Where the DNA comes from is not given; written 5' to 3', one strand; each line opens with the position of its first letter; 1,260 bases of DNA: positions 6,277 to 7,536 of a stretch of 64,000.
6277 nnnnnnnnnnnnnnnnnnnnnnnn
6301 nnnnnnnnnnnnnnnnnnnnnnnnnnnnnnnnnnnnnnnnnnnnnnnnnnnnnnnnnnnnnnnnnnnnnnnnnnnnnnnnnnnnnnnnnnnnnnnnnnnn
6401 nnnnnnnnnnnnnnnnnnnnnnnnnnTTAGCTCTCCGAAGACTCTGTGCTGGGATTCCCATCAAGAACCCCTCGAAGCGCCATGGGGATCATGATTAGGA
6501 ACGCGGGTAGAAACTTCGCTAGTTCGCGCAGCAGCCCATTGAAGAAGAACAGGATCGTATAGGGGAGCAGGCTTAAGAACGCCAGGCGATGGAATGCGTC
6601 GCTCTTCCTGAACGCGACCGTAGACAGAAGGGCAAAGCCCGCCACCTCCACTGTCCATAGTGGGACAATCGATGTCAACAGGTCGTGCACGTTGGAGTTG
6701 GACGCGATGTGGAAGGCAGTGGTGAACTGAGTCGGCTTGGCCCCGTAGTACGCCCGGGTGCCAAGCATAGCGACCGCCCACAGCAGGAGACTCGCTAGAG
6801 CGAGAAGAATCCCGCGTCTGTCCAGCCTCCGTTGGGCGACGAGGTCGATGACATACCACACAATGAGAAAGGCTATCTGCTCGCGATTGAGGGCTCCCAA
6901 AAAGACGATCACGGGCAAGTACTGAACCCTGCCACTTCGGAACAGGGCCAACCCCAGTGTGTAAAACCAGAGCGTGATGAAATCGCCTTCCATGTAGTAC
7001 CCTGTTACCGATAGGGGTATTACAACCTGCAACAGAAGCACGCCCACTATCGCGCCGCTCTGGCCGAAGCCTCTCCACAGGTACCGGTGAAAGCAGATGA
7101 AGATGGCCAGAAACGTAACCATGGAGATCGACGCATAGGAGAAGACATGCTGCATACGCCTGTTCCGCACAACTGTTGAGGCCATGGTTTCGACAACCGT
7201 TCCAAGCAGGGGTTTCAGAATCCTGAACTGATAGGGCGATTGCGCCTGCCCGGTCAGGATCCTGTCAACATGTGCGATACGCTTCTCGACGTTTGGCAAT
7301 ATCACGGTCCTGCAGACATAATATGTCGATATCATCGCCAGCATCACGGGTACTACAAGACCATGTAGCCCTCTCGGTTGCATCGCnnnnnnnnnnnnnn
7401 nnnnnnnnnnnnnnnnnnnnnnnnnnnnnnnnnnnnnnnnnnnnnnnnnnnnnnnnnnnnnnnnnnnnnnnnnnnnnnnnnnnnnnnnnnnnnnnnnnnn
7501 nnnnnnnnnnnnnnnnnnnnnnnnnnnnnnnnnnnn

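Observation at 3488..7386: Gtr-like periplasmic glycosylation module: polytopic membrane protein, DPM1/GtrB-like GT2 and GT-C transferase, with a second GT-C at 18851-20431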

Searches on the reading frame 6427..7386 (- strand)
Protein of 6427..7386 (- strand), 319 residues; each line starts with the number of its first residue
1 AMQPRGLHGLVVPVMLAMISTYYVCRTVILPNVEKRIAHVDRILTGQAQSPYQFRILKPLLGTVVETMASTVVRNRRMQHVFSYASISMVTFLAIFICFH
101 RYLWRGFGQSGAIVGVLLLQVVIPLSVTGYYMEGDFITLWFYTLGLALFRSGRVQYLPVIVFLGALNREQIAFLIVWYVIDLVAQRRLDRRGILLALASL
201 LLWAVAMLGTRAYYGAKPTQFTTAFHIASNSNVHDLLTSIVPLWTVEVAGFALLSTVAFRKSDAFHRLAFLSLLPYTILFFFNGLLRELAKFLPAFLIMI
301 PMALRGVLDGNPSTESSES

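Call 9: search_protein_families(library=ncbifam, proteins=[window:6427-7386:-], max_evalue=0.01)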
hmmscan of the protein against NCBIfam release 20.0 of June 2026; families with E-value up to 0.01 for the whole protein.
window:6427-7386:- (319 aa): 1 family
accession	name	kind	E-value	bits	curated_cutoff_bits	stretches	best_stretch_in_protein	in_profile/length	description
NF040969.1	cytb_ExtP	equivalog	0.008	16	290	1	76-181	71-178/205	selenite/tellurite reduction operon b-type cytochrome ExtP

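Call 12: find_homologous_proteins(query=window:6427-7386:-, max_evalue=0.001)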
Query window:6427-7386:- (319 aa): 56 proteins with E <= 0.001 among 7897 candidates.
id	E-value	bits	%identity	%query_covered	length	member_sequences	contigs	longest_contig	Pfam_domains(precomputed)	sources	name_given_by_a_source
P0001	3.6e-203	692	100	100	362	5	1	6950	-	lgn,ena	-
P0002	9.1e-102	359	56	95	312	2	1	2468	-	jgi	jgi:Gpi18-like mannosyltransferase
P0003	6.7e-101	356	55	95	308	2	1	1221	-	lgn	-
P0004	1.4e-100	355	55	97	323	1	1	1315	PF13231.13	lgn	-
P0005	3.7e-97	344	52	97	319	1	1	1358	-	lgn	-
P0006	2.5e-96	341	55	89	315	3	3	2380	-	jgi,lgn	jgi:hypothetical protein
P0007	7.5e-96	340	55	95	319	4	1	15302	-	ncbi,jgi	ncbi:MAG: hypothetical protein HRF47_17550 [Chloroflexota bacterium]|jgi:hypothetical protein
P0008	2.4e-93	331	53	91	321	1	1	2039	-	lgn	-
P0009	5.0e-93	330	53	96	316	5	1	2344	PF13231.13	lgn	-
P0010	7.6e-91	323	53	92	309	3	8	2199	-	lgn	-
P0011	2.0e-90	322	52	93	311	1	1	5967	-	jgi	jgi:hypothetical protein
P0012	2.5e-90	321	53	90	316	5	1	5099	-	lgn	-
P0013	1.2e-89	319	49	96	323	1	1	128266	-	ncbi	-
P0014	4.1e-89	317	50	95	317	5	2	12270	-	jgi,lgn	jgi:hypothetical protein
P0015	5.8e-89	317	51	96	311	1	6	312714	-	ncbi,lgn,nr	ncbi:MAG: hypothetical protein LDL51_09270 [Chloroflexi bacterium]|nr:hypothetical protein [Chlorofl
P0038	1.2e-61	227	40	97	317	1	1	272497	-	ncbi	-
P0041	6.7e-59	218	37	97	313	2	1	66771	-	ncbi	-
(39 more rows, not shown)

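Call 15: search_solved_structures(query=A1, max_evalue=10, show_alignments=2)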
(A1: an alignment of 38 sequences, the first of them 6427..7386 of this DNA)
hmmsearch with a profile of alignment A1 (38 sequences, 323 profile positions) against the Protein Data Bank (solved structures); distinct sequences matched with E-value up to 10: 0.

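Call 16: find_encoding_contigs(protein=P0001, flank=10000, max_places=3)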
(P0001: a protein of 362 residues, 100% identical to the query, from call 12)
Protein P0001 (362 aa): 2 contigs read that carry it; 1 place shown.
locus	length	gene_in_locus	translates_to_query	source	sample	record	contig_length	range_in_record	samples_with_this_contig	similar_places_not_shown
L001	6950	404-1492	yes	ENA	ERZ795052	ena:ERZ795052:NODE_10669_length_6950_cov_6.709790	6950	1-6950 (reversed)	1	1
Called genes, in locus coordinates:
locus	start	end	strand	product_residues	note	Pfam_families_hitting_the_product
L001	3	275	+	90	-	?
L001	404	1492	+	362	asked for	-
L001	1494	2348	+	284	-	PF00535:Glycos_transf_2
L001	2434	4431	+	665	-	PF13231:PMT_2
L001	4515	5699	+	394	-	PF13439:Glyco_transf_4 (faint), PF13579:Glyco_trans_4_4, PF00534:Glycos_transf_1, PF13692:Glyco_trans_1_4, PF13524:Glyco_trans_1_2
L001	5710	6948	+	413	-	?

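Call 17: find_encoding_contigs(protein=P0015, flank=8000, max_places=1)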
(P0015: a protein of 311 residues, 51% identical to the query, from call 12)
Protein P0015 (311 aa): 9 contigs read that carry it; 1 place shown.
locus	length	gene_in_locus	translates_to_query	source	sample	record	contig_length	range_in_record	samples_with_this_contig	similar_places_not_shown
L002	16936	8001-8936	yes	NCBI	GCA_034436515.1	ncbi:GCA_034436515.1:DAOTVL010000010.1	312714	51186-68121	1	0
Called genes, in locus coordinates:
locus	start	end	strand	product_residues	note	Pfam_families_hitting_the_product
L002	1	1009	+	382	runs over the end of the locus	PF00089:Trypsin, PF13365:Trypsin_2, PF00595:PDZ (weak), PF13180:PDZ_2, PF17820:PDZ_6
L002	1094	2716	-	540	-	PF13481:AAA_25 (faint), PF19568:Spore_III_AA, PF00004:AAA (weak), PF03266:NTPase_1 (faint), PF13238:AAA_18 (faint), PF13401:AAA_22 (faint), PF25516:PTPase, PF01424:R3H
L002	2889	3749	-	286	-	PF10756:bPH_6 (faint)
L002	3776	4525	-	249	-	PF10756:bPH_6 (weak)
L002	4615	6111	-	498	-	PF17900:Peptidase_M1_N, PF01433:Peptidase_M1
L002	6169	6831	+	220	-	PF01966:HD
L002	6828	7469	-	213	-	PF19700:DUF6198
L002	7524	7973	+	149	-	PF00583:Acetyltransf_1, PF13673:Acetyltransf_10, PF13508:Acetyltransf_7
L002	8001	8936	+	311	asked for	-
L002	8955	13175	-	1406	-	PF00497:SBP_bac_3, PF13426:PAS_9, PF08447:PAS_3, PF00989:PAS, PF08447:PAS_3, PF08448:PAS_4, PF13426:PAS_9, PF01590:GAF, +11 more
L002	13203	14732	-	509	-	PF13185:GAF_2 (weak), PF00989:PAS, PF08448:PAS_4, PF13188:PAS_8, PF08447:PAS_3, PF13426:PAS_9, PF00990:GGDEF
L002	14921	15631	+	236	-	PF00072:Response_reg, PF00486:Trans_reg_C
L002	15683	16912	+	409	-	PF00989:PAS, PF13188:PAS_8 (weak), PF08448:PAS_4, PF00512:HisKA, PF02518:HATPase_c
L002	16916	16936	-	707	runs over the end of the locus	PF13089:PP_kinase_N, PF02503:PP_kinase, PF17941:PP_kinase_C_1, PF13091:PLDc_2 (faint), PF13090:PP_kinase_C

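Call 18: find_encoding_contigs(protein=P0013, flank=8000, max_places=1)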
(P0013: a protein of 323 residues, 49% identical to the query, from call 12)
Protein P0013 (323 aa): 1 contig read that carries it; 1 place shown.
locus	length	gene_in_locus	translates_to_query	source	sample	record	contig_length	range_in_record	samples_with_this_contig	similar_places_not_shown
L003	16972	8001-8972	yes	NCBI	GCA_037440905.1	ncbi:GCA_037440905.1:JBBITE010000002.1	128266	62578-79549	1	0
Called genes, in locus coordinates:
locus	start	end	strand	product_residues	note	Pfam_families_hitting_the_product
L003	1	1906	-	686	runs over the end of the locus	PF00069:Pkinase, PF03109:ABC1 (faint), PF07714:PK_Tyr_Ser-Thr, PF01636:APH (faint)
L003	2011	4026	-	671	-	PF00005:ABC_tran, PF02463:SMC_N (faint), PF03193:RsgA_GTPase (faint), PF13476:AAA_23 (faint), PF13555:AAA_29 (faint), PF12848:ABC_tran_Xtn, PF00005:ABC_tran, PF16326:ABC_tran_CTD, +2 more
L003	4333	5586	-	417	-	PF13173:AAA_14, PF13635:DUF4143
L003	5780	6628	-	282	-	PF03807:F420_oxidored, PF14748:P5CR_dimer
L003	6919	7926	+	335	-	PF01663:Phosphodiest, PF01676:Metalloenzyme (weak), PF00884:Sulfatase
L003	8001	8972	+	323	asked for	-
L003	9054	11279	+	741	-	PF00365:PFK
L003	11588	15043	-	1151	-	PF22058:X25_BaPul_like, PF17967:Pullulanase_N2, PF02922:CBM_48, PF00128:Alpha-amylase (faint), PF11852:Pullul_strch_C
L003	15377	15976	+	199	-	-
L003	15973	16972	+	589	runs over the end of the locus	-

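Call 19: find_encoding_contigs(protein=P0038, flank=8000, max_places=1)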
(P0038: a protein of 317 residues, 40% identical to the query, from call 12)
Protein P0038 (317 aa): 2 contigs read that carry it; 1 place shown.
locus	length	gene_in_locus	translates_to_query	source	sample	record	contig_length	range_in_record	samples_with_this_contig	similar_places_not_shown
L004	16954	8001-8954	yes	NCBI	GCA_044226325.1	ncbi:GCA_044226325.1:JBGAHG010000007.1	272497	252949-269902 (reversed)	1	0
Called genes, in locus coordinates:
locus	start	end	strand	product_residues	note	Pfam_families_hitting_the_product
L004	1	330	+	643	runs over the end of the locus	PF19864:Radical_SAM_N2, PF04055:Radical_SAM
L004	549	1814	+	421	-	PF00275:EPSP_synthase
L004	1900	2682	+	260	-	PF00561:Abhydrolase_1, PF12146:Hydrolase_4, PF12697:Abhydrolase_6, PF08386:Abhydrolase_4 (faint)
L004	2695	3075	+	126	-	PF04020:Phage_holin_4_2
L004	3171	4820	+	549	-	PF08245:Mur_ligase_M, PF02875:Mur_ligase_C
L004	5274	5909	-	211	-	PF09234:DUF1963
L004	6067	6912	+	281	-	PF01073:3Beta_HSD, PF01370:Epimerase, PF04321:RmlD_sub_bind, PF13460:NAD_binding_10, PF16363:GDP_Man_Dehyd, PF07993:NAD_binding_4 (weak)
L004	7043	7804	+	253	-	PF19420:DDAH_eukar, PF02274:ADI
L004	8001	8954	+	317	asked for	-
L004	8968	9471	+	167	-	PF04306:DUF456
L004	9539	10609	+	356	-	-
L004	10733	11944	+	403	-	PF01820:Dala_Dala_lig_N, PF02786:CPSase_L_D2, PF02222:ATP-grasp (faint), PF07478:Dala_Dala_lig_C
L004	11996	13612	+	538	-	-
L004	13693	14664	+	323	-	PF02737:3HCDH_N (faint), PF03446:NAD_binding_2, PF03807:F420_oxidored (weak), PF14833:NAD_binding_11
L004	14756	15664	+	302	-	PF08123:DOT1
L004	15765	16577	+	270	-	PF00797:Acetyltransf_2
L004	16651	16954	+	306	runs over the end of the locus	PF01479:S4, PF00849:PseudoU_synth_2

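Call 20: find_encoding_contigs(protein=P0041, flank=8000, max_places=1)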
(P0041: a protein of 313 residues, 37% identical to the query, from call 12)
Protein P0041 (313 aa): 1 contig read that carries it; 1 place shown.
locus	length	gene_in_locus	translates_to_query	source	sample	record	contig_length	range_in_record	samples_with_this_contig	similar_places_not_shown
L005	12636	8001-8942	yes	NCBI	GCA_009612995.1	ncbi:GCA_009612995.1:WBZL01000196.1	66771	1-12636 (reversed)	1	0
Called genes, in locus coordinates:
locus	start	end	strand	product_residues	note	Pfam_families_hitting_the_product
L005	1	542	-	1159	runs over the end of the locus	PF13779:DUF4175 (faint)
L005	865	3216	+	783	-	-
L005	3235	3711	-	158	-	PF01641:SelR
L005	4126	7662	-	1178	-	PF00041:fn3 (faint), PF01108:Tissue_fac (faint), PF25788:Ig_Rha78A_N (faint), PF18962:Por_Secre_tail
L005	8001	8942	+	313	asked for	-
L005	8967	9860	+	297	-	-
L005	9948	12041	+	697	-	-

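Call 21: predict_structure(alignment_id=A1)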
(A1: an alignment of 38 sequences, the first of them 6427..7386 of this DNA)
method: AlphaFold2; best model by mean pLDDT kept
length: 319 residues; sequences in the alignment: 38
mean_pLDDT: 93.5   pTM: 0.91
mean pLDDT of the five models: 93.5, 93.4, 93.3, 93.0, 92.9
residues with pLDDT >= 90: 288; 70-90: 15; 50-70: 3; < 50: 13
segments of 3 or more residues with pLDDT < 50: 1-4, 311-319
pLDDT, mean of each block of 10 residues (from residue 1): 58 97 98 98 95 96 98 97 98 98 92 97 94 97 96 97 98 98 96 98 98 91 96 96 95 97 97 97 96 98 87 43
secondary structure, 60 per line:
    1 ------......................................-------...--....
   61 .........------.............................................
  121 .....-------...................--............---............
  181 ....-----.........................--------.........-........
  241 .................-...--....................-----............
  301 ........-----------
elements in order: H7-44 H57-69 H76-125 H133-151 H154-165 H169-184 H190-214 H223-231 H233-257 H264-283 H289-308

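Call 22: search_protein_families(library=pfam, proteins=[L005:8967-9860:+, L005:9948-12041:+, L004:9539-10609:+, L004:11996-13612:+], max_evalue=0.1)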
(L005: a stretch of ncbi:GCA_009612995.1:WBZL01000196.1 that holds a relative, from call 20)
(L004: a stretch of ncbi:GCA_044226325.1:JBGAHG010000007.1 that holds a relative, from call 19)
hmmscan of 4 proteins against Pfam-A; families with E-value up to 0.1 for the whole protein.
L005:8967-9860:+ (297 aa): 0 families

L005:9948-12041:+ (697 aa): 0 families

L004:9539-10609:+ (356 aa): 0 families

L004:11996-13612:+ (538 aa): 3 families
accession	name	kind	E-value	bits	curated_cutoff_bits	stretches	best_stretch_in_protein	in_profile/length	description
PF13641.12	Glyco_tranf_2_3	-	0.00028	21.4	27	1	134-263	5-114/230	Glycosyltransferase like family 2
PF00535.33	Glycos_transf_2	-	0.0023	18.3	23.3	1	134-187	2-52/168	Glycosyl transferase family 2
PF03142.21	Chitin_synth_2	-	0.063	12.3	27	1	120-166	15-61/527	Chitin synthase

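Call 59: search_protein_representatives(alignment_id=A1)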
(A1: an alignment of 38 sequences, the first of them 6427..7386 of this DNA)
Query: 38 sequences, 323 profile positions. Proteins with E-value up to 0.001 (for the whole library): 1536; up to 1e-10: 631; up to 1e-30: 76. The best 150 are listed.
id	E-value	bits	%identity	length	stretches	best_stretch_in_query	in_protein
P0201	7.5e-129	446.1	-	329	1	8-318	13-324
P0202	6.1e-120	416.8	-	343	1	7-313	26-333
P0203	5.6e-119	413.7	-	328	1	4-317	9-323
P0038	7.5e-118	410.0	-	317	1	5-316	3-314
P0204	7.2e-117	406.7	-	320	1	5-319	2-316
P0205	1.8e-112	392.3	-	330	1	8-318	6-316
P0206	1.3e-106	373.0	-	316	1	10-316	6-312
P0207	2.4e-105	368.9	-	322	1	5-313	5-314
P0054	2.6e-105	368.8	-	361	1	3-321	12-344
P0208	2.5e-104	365.5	-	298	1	28-315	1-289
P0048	5.7e-104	364.3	-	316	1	6-313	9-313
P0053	2.6e-103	362.2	-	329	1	5-314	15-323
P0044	2.7e-103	362.1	-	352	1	6-316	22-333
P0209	4.1e-103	361.5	-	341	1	12-314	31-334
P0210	6.1e-102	357.7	-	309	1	15-312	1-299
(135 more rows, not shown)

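Call 61: search_protein_families(library=pfam, alignment_id=A4, max_evalue=0.01)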
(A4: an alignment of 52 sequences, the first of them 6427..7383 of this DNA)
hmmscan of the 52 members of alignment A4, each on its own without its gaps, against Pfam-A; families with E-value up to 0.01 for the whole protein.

A. member 1, window:6427-7383:- (318 aa): 0 families

B. families by the number of members that match (of 52 scanned): 4 families
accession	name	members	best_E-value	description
PF13231.12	PMT_2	3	0.00014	Dolichyl-phosphate-mannose-protein mannosyltransferase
PF10520.15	Lipid_desat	1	0.00043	Lipid desaturase domain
PF09594.16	GT87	1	0.00051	Glycosyltransferase family 87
PF11052.13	Tr-sialidase_C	1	0.0039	Trans-sialidase of Trypanosoma hydrophobic C-terminal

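Call 65: find_related_loci(query=A1, collection=metagenome_contigs, flank=6000)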
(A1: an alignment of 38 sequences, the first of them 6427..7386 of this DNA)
Query A1 (319 aa) in metagenome_contigs; peptide patterns used: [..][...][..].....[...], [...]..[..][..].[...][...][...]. (x = any residue, [..] = any of these).
251 stretches matched a pattern; 54 encode a relative of the query (tblastn E <= 1e-3); 54 distinct loci.
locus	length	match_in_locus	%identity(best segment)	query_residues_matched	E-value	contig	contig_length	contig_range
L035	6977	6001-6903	53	10-311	4e-101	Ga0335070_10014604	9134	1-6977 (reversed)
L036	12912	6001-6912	53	10-314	2e-96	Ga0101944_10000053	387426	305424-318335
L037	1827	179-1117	45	3-317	1e-92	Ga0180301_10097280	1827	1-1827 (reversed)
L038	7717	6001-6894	51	14-311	3e-83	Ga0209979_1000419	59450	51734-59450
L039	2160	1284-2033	49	14-266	2e-83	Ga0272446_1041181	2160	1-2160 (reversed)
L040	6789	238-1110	45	20-311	3e-79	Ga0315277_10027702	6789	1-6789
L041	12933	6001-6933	44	5-311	2e-76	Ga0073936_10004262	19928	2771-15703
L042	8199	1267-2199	44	5-311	2e-76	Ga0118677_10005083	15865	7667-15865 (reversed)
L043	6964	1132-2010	46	11-305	9e-74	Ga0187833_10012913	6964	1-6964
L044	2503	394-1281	43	10-304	3e-75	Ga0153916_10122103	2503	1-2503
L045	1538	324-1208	45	14-307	8e-76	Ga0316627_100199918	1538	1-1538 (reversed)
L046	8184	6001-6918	47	11-316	1e-71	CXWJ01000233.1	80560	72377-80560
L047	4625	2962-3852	43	22-319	1e-70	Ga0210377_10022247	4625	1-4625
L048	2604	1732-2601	42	10-298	2e-71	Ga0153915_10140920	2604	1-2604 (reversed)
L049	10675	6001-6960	37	2-318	2e-68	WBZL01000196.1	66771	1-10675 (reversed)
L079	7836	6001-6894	25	15-316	4e-12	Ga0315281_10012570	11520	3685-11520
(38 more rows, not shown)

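Call 69: search_protein_families(library=pfam, proteins=[L043:2136-3002:+, L043:3065-4531:+, L043:4853-5647:+, L079:3534-4217:+], max_evalue=0.01)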
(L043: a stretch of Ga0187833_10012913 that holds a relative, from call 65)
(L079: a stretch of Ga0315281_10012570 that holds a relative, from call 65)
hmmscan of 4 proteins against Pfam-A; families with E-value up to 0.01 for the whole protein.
L043:2136-3002:+ (288 aa): 1 family
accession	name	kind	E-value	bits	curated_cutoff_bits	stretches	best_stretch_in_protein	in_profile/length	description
PF01040.23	UbiA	-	1.2e-23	84.2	34.2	1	24-256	9-236/250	UbiA prenyltransferase family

L043:3065-4531:+ (488 aa): 2 families
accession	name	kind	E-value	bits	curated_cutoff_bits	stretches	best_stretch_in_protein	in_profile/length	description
PF02310.24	B12-binding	-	1.3e-24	86.8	32.1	1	23-136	6-119/121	B12 binding domain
PF04055.27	Radical_SAM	-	2.1e-23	83.8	29.5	1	203-360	4-166/166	Radical SAM superfamily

L043:4853-5647:+ (264 aa): 2 families
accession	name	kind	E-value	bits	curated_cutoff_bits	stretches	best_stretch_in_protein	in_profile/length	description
PF00535.33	Glycos_transf_2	-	3.4e-21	76.3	23.3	1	17-183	2-160/168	Glycosyl transferase family 2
PF07341.16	DUF1473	-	0.007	16.6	25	0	5-130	44-160/163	Protein of unknown function (DUF1473)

L079:3534-4217:+ (228 aa): 1 family
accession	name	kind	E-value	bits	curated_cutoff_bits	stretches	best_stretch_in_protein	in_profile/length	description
PF00535.33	Glycos_transf_2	-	7.1e-26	91.6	23.3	1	9-165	1-166/168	Glycosyl transferase family 2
